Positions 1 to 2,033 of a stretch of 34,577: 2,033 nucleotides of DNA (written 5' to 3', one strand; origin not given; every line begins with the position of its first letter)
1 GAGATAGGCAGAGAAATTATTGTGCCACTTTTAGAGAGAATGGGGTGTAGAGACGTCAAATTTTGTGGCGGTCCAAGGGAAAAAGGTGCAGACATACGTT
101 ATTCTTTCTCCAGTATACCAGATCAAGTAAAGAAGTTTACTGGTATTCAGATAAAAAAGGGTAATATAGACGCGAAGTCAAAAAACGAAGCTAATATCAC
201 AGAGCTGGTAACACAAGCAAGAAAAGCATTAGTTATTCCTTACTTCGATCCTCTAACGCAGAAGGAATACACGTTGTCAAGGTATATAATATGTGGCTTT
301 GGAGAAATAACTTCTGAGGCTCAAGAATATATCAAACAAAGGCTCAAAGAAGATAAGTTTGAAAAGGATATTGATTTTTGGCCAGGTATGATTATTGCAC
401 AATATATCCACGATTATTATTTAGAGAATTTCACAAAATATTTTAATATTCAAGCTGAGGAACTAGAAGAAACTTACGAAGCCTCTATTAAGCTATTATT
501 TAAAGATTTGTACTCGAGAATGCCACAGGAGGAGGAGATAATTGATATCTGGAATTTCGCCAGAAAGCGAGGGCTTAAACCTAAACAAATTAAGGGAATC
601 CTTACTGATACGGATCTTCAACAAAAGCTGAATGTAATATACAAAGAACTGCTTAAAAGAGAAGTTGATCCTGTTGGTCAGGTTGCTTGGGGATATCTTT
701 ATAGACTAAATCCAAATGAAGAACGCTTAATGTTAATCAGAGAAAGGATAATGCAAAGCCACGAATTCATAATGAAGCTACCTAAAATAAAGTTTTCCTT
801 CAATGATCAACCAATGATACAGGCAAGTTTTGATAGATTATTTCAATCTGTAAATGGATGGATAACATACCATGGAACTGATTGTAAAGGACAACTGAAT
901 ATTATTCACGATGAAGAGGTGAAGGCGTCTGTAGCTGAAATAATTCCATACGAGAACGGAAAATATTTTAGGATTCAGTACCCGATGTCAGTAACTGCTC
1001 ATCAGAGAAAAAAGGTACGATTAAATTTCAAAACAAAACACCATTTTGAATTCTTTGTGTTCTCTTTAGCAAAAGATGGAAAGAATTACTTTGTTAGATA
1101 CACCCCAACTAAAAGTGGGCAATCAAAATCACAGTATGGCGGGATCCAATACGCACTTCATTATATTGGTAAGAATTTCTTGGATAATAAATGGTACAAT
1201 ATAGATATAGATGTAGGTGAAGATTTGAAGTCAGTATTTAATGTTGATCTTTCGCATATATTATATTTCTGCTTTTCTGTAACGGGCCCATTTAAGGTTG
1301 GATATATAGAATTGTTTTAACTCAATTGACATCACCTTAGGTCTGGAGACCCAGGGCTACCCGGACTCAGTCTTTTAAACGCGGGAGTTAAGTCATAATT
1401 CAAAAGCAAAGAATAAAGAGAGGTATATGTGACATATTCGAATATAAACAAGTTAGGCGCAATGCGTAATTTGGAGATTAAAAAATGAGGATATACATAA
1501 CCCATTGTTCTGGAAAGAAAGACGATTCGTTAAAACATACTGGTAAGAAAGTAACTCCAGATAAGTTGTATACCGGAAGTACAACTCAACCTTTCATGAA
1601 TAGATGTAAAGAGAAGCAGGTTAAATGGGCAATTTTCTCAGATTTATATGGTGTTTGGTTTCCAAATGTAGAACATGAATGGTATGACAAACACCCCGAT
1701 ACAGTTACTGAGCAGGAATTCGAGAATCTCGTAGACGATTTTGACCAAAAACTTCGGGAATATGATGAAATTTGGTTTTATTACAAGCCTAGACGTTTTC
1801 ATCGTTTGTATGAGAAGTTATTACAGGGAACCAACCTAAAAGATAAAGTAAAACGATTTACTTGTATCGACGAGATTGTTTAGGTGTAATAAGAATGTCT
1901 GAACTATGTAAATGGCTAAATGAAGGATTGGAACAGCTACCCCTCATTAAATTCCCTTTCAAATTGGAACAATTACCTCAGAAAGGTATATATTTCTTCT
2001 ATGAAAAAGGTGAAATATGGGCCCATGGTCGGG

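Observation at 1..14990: Eleven co-oriented, unrelated gene units punctuated by one oriented repeat family: an integron-like cassette array with no integrase in view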

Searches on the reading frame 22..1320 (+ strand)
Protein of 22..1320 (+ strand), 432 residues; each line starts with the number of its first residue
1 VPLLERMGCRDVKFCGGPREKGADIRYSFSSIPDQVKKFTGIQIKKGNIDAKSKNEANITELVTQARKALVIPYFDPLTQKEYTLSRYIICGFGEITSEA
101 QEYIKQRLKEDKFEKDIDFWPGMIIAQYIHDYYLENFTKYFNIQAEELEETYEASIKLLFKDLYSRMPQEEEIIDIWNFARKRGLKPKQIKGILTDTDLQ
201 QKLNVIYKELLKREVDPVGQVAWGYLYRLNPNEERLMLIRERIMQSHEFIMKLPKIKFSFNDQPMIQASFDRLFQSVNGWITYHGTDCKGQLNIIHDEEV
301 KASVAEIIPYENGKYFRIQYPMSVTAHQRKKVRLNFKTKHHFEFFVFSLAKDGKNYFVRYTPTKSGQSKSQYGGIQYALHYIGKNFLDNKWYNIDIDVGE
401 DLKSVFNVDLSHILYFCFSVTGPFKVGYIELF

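Call 7: search_protein_families(library=pfam, proteins=[window:22-1320:+], max_evalue=0.01)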
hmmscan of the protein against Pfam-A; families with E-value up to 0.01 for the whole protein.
window:22-1320:+ (432 aa): 0 families

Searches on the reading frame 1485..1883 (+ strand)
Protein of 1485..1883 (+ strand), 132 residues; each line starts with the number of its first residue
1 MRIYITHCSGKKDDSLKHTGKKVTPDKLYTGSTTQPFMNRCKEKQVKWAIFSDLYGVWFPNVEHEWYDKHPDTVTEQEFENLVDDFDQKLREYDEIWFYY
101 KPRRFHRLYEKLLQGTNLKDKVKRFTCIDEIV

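Call 7: search_protein_families(library=pfam, proteins=[window:1485-1883:+], max_evalue=0.01)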
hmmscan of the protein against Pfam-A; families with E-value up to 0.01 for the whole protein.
window:1485-1883:+ (132 aa): 1 family
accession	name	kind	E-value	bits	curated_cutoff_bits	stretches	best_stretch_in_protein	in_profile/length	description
PF21818.3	DUF6884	-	0.00014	22.4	30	1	7-91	5-83/135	Family of unknown function (DUF6884)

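Call 10: find_encoding_contigs(protein=window:1485-1883:+, flank=10000, max_places=6)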
Protein window:1485-1883:+ (132 aa): 5 contigs read that carry it; 4 places shown.
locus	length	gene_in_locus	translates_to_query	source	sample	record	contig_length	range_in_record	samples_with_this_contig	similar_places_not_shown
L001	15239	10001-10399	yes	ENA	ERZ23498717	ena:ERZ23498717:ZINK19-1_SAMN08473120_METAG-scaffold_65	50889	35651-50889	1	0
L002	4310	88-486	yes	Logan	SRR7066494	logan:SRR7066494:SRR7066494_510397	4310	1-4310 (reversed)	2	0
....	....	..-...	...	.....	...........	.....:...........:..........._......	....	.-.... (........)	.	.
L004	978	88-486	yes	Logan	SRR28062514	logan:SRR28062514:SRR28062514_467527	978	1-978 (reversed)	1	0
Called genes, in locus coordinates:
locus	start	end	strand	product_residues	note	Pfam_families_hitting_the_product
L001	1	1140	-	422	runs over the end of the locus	PF07690:MFS_1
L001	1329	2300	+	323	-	PF00348:polyprenyl_synt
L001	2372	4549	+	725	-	-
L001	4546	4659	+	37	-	-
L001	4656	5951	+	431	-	PF03952:Enolase_N, PF00113:Enolase_C, PF07476:MAAL_C (weak), PF13378:MR_MLE_C (weak)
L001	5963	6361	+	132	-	PF04977:DivIC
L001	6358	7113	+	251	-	PF11967:RecO_N, PF02565:RecO_C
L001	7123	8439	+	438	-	PF00587:tRNA-synt_2b, PF03129:HGTP_anticodon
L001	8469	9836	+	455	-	-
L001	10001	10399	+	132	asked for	-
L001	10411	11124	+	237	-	PF26468:GIY_YIG_3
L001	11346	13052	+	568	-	PF00999:Na_H_Exchanger, PF02254:TrkA_N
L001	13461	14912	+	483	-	PF00483:NTP_transferase, PF12804:NTP_transf_3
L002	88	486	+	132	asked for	-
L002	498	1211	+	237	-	PF26468:GIY_YIG_3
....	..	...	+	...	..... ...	-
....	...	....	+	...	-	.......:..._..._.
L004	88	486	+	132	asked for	-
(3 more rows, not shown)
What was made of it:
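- On Integron (including CALIN): The 8.5 kb upstream of base 1 encodes MFS, polyprenyl synthase, a 725-aa protein, enolase, DivIC, RecO and GlyRS (call 10).
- Checked: It continues through at least 7 kb of core genes upstream of base 1 (call 10).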

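Call 43: search_protein_families(library=pfam, proteins=[L001:2372-4549:+, L001:8469-9836:+], max_evalue=0.01)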
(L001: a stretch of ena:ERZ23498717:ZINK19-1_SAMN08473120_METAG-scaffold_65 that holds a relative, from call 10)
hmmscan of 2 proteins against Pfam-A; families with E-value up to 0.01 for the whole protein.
L001:2372-4549:+ (725 aa): 3 families
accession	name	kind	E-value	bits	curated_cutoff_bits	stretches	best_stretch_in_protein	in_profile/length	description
PF01835.25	MG2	-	0.00079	20.2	32.8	1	553-611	6-64/96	MG2 domain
PF13519.12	VWA_2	-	0.0011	19.9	27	0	83-177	1-106/107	von Willebrand factor type A domain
PF00092.34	VWA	-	0.0011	19.7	23.8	0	83-203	2-141/174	von Willebrand factor type A domain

L001:8469-9836:+ (455 aa): 0 families

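Call 51: find_homologous_proteins(query=L001:7123-8439:+, max_evalue=1e-100)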
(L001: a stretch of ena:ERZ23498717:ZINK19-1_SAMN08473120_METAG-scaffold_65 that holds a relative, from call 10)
Query L001:7123-8439:+ (438 aa): 7994 proteins with E <= 1e-100 among 8000 candidates; the best 120 are listed.
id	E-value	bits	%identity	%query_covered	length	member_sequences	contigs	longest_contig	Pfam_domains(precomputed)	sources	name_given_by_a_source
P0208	7.2e-292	986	95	100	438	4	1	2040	PF03129.26,PF00587.31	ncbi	-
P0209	3.3e-290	980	95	100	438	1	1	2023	PF03129.26,PF00587.31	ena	-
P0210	8.6e-289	976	93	100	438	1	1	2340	PF03129.26,PF00587.31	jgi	jgi:glycyl-tRNA synthetase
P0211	1.1e-288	975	94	100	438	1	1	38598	PF03129.26,PF00587.31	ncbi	-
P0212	9.9e-287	969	92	100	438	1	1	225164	PF03129.26,PF00587.31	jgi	jgi:glycyl-tRNA synthetase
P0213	1.1e-266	903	85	100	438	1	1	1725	PF03129.26,PF00587.31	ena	-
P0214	1.7e-266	902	85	100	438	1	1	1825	PF03129.26,PF00587.31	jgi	-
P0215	7.8e-266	900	85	100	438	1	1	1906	PF03129.26,PF00587.31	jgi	jgi:glycyl-tRNA synthetase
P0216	1.3e-265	899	84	100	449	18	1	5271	PF03129.26,PF00587.31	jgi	jgi:glycyl-tRNA synthetase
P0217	2.7e-265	898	85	100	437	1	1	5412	PF03129.26,PF00587.31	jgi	jgi:glycyl-tRNA synthetase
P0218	6.7e-263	890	85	99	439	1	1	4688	PF03129.26,PF00587.31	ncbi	-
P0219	6.3e-261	884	84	100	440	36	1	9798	PF03129.26,PF00587.31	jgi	-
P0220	1.1e-260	883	84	99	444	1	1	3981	PF03129.26,PF00587.31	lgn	-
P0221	2.0e-260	882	84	99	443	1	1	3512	PF03129.26,PF00587.31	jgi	-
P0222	1.9e-259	879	84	99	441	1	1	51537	PF03129.26,PF00587.31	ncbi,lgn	-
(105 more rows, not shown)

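Call 52: find_encoding_contigs(protein=P0212, flank=10000, max_places=2)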
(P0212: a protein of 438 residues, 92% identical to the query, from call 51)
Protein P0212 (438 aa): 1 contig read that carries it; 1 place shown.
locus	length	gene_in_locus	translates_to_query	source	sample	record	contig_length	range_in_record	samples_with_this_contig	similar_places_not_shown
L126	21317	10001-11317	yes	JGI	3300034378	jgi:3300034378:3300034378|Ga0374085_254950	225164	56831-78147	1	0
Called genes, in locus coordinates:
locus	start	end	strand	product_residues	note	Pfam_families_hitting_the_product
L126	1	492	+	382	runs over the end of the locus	PF04015:DUF362, PF00037:Fer4 (weak), PF13237:Fer4_10 (weak), PF12838:Fer4_7, PF13187:Fer4_9 (weak), PF14697:Fer4_21 (weak), PF25160:LdpA_Fe-S-bd (weak), PF00037:Fer4, +2 more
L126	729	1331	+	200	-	PF07638:Sigma70_ECF, PF04542:Sigma70_r2, PF08281:Sigma70_r4_2, PF04545:Sigma70_r4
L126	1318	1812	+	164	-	PF13490:zf-HC2 (weak)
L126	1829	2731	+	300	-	PF03544:TonB_C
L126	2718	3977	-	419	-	PF07690:MFS_1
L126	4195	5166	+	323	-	PF00348:polyprenyl_synt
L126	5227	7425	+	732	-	-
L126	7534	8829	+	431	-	PF03952:Enolase_N, PF00113:Enolase_C, PF07476:MAAL_C (weak)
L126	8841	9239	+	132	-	PF04977:DivIC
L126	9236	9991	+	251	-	PF11967:RecO_N, PF02565:RecO_C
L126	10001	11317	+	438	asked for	PF00587:tRNA-synt_2b, PF03129:HGTP_anticodon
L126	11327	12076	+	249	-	-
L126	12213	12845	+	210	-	PF00156:Pribosyltran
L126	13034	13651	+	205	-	PF02525:Flavodoxin_2 (weak), PF03358:FMN_red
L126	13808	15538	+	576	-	PF16286:DUF4932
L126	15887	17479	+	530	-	PF00999:Na_H_Exchanger, PF02254:TrkA_N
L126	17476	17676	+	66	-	-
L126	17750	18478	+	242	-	PF01209:Ubie_methyltran (faint), PF03848:TehB (weak), PF13489:Methyltransf_23, PF08241:Methyltransf_11, PF08242:Methyltransf_12, PF13649:Methyltransf_25, PF13847:Methyltransf_31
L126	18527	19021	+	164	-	PF13302:Acetyltransf_3, PF13420:Acetyltransf_4 (weak), PF00583:Acetyltransf_1, PF13673:Acetyltransf_10, PF13508:Acetyltransf_7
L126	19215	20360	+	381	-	PF07690:MFS_1, PF00083:Sugar_tr (weak), PF07690:MFS_1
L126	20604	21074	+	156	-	PF12675:DUF3795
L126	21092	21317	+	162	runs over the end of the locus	PF12675:DUF3795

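Call 53: find_encoding_contigs(protein=P0211, flank=10000, max_places=2)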
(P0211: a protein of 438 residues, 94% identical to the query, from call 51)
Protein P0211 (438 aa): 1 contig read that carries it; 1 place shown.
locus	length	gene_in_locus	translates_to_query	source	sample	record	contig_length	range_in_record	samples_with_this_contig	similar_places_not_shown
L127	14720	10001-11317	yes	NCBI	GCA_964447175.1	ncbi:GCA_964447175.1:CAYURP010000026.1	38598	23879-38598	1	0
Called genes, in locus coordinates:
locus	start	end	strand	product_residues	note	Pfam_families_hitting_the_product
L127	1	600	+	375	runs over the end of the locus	PF04015:DUF362, PF00037:Fer4 (weak), PF13237:Fer4_10 (weak), PF14697:Fer4_21 (weak), PF12838:Fer4_7, PF13187:Fer4_9, PF25160:LdpA_Fe-S-bd (weak), PF00037:Fer4, +3 more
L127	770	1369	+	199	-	PF07638:Sigma70_ECF, PF04542:Sigma70_r2, PF08281:Sigma70_r4_2, PF04545:Sigma70_r4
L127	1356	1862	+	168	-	PF13490:zf-HC2 (faint)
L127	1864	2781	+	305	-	PF03544:TonB_C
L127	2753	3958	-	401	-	PF07690:MFS_1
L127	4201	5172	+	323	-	PF00348:polyprenyl_synt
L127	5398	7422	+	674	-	-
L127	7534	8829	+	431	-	PF03952:Enolase_N, PF00113:Enolase_C, PF13378:MR_MLE_C (weak), PF07476:MAAL_C (weak)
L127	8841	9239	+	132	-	PF04977:DivIC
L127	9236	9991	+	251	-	PF11967:RecO_N, PF02565:RecO_C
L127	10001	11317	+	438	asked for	PF00587:tRNA-synt_2b, PF03129:HGTP_anticodon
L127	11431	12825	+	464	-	PF18862:ApeA_NTD1, PF18739:HEPN_Apea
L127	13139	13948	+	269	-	-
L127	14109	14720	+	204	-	?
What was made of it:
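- On Integron (including CALIN): The same left flank occurs in L126 and L127 (calls 52, 53).
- The slot next to GlyRS holds three unrelated gene sets (calls 10, 52, 53).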

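Call 61: search_protein_families(library=padloc, proteins=[L001:8469-9836:+, window:1485-1883:+, L127:11431-12825:+, L127:13139-13948:+, L126:11327-12076:+], max_evalue=0.01)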
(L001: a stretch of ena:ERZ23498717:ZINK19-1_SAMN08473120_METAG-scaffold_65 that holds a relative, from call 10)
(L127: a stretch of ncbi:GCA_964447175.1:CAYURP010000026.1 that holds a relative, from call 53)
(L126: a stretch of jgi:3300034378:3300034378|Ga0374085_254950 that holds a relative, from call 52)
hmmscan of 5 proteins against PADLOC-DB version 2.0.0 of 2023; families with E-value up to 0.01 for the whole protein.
L001:8469-9836:+ (455 aa): 0 families

window:1485-1883:+ (132 aa): 0 families

L127:11431-12825:+ (464 aa): 6 families
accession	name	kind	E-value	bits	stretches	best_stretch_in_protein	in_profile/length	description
PDLC05048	PDC-S58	-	6.5e-118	392.5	1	1-461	1-448/461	-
PDLC05046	PDC-S58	-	3.1e-82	274.7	1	5-460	6-439/452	-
PDLC01679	Cas13-ApeA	-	1.8e-51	172.7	1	260-450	2-186/187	Cas13-ApeA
PDLC01680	Cas13-ApeA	-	6.1e-40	135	1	265-444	1-175/175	Cas13-ApeA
PDLC05047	PDC-S58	-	4.6e-25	86.5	1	6-449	5-446/465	-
PDLC05045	PDC-S58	-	1.7e-22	78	2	98-446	128-475/480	-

L127:13139-13948:+ (269 aa): 1 family
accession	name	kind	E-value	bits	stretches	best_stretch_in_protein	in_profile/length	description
PDLC00305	PtuA1|PtuA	-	0.0032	14.9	1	68-212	151-260/392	AAA ATPase domain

L126:11327-12076:+ (249 aa): 1 family
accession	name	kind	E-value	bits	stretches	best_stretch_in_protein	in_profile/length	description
PDLC03820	RTasHEPN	-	0.0085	14.2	0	72-148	10-93/148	DRT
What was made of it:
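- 1..2608 (+): Variable slot next to GlyRS: ORF1 (455 aa, starts 47 nt before base 1, no family hit), then DUF6884 and a GIY-YIG protein (the latter matches the candidate defence protein PDC-M57B). calls 7, 10, 43, 61; other relatives carry ApeA or 249aa-PRT-FMN_red here (calls 52, 53)
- Checked: The GIY-YIG assignment for 1862-2608 rests on the precomputed hit PF26468 (call 10) and on PADLOC (call 61); my own Pfam scan found nothing for it.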
